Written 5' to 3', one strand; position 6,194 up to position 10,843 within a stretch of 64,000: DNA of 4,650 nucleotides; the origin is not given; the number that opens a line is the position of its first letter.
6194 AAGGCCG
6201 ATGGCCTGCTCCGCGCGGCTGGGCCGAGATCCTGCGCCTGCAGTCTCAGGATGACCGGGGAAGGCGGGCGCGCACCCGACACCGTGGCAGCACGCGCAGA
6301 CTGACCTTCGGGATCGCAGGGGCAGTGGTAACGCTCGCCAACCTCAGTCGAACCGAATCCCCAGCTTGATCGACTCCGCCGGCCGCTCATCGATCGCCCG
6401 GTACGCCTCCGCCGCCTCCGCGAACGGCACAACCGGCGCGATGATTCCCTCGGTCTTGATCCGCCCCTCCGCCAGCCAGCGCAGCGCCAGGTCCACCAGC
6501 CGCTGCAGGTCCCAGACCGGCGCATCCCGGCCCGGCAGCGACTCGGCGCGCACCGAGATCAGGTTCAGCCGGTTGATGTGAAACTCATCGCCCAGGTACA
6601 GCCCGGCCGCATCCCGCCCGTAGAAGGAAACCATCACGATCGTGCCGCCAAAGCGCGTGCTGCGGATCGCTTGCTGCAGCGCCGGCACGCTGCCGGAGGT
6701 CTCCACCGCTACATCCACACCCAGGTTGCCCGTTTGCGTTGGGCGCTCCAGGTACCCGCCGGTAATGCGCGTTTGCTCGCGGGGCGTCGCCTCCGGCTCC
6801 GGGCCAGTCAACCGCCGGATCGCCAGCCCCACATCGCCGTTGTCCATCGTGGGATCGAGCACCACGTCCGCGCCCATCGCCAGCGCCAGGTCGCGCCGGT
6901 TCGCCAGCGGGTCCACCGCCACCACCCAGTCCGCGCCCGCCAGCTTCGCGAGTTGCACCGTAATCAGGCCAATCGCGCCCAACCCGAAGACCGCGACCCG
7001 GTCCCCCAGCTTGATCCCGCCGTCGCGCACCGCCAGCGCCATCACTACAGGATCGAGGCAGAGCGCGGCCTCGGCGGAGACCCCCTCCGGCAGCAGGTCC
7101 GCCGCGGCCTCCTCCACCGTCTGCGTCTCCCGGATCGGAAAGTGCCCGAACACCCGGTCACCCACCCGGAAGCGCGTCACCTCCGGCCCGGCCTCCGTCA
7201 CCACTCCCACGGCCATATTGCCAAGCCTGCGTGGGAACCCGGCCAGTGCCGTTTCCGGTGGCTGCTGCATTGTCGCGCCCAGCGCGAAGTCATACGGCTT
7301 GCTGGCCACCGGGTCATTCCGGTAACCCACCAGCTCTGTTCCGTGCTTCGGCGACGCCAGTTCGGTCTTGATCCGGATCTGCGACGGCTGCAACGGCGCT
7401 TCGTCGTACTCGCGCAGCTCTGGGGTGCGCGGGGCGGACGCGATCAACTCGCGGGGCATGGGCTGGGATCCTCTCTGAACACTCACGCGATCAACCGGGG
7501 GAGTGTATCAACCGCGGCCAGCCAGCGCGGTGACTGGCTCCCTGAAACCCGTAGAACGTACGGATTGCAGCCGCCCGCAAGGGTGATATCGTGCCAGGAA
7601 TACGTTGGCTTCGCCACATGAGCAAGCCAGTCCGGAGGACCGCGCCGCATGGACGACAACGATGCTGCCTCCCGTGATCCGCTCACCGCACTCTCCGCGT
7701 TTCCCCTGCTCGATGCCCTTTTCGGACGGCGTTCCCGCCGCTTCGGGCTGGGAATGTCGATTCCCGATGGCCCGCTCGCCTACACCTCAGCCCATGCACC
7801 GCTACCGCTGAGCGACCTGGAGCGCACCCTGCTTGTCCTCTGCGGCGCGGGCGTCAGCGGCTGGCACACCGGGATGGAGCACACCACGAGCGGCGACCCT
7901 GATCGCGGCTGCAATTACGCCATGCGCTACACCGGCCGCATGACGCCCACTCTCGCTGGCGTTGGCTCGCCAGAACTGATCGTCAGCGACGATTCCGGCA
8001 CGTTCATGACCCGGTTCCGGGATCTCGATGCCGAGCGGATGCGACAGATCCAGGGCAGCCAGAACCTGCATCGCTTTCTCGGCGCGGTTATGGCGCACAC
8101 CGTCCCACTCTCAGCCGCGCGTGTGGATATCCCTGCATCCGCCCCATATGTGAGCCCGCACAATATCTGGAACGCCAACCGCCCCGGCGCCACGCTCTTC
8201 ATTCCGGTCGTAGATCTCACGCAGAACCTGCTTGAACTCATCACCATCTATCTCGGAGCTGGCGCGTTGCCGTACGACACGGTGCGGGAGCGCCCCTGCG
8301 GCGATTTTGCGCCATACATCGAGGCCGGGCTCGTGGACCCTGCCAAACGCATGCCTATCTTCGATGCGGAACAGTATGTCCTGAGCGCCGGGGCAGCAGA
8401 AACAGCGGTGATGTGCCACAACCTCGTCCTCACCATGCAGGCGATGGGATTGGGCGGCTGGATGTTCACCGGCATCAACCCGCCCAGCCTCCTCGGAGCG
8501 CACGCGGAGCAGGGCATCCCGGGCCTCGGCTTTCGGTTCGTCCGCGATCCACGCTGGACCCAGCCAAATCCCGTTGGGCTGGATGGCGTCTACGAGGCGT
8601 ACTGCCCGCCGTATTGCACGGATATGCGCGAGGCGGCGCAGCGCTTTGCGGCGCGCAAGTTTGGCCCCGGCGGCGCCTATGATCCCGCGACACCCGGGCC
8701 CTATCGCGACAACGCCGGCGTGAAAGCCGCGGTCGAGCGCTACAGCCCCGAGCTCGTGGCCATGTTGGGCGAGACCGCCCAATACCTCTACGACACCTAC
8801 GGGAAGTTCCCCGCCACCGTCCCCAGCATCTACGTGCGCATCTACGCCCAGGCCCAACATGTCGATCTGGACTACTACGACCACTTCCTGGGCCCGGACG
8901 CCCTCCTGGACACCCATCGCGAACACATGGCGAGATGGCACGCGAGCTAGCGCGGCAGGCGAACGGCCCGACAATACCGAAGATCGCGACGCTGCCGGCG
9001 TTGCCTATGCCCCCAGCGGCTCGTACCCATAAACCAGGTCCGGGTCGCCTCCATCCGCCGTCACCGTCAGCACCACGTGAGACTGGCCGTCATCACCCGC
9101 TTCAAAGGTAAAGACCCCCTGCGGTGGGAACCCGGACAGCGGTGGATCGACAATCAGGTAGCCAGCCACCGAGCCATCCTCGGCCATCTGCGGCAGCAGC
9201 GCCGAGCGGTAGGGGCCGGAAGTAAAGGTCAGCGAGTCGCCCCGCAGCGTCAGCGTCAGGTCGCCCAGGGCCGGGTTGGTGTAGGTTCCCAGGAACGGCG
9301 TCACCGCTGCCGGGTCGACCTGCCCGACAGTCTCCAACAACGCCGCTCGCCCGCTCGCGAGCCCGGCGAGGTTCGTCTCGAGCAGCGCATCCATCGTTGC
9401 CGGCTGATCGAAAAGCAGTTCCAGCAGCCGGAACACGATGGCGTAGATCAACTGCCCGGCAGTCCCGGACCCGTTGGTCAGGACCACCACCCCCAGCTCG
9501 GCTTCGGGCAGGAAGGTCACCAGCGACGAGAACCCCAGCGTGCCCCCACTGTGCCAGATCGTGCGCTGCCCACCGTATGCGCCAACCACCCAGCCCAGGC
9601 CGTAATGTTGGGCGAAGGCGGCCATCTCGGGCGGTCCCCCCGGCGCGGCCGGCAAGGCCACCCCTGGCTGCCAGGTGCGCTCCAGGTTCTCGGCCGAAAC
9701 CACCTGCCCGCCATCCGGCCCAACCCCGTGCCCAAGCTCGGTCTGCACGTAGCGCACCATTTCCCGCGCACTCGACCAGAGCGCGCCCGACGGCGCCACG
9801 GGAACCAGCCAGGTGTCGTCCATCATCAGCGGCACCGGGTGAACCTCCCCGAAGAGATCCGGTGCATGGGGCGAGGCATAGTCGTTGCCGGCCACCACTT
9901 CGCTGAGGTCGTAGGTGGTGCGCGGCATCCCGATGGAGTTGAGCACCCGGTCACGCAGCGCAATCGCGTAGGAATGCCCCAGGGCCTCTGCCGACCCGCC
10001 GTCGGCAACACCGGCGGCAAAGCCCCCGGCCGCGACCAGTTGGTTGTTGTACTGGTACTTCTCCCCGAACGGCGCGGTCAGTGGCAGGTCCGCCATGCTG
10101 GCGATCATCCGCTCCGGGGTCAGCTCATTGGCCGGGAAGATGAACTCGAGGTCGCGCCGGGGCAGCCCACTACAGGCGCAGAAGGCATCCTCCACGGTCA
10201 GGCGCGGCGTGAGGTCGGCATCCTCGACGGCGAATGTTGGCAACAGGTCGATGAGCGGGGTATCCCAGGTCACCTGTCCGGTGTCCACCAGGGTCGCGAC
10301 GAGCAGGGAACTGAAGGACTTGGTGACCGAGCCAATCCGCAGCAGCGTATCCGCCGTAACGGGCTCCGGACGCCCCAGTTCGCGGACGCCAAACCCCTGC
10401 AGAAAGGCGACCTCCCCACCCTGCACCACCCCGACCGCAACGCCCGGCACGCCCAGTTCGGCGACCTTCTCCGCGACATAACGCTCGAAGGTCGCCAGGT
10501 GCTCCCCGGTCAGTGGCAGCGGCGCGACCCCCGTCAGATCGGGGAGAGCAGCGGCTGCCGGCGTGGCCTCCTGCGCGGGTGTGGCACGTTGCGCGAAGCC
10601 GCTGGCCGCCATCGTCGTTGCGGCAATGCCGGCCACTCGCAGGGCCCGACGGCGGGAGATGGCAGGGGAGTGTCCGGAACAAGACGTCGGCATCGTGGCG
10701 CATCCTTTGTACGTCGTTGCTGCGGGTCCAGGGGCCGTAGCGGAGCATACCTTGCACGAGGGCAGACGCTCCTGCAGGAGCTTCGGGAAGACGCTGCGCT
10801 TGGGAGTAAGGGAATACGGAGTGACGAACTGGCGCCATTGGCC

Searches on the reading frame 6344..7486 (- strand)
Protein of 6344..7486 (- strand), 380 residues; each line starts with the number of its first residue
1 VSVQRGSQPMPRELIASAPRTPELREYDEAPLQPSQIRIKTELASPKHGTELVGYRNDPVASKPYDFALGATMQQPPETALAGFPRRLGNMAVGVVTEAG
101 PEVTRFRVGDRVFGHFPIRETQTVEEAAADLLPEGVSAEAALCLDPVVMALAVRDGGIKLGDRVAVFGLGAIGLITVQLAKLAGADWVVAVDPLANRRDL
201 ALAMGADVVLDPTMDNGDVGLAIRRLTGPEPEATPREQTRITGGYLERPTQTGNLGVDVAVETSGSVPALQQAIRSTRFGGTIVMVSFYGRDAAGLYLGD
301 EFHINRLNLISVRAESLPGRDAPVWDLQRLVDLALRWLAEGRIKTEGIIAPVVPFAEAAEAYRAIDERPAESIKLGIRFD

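Call 51: search_protein_families(library=pfam, proteins=[window:6344-7486:-], max_evalue=0.00001)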
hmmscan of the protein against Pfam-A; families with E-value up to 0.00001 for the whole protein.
window:6344-7486:- (380 aa): 2 families
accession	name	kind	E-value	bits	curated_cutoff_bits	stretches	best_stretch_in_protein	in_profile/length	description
PF00107.32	ADH_zinc_N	-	1.4e-20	74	31.8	1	171-300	1-101/129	Zinc-binding dehydrogenase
PF08240.17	ADH_N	-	1.9e-06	28.5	23.5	0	81-115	29-63/104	Alcohol dehydrogenase GroES-like domain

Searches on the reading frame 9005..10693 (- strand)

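Call 51: search_protein_families(library=pfam, proteins=[window:9005-10693:-], max_evalue=0.00001)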
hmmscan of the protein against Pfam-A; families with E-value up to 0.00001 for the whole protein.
window:9005-10693:- (562 aa): 1 family
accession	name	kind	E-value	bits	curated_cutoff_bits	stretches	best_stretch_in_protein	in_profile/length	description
PF00144.29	Beta-lactamase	-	6.7e-57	193.6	27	1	69-414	1-316/329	Beta-lactamase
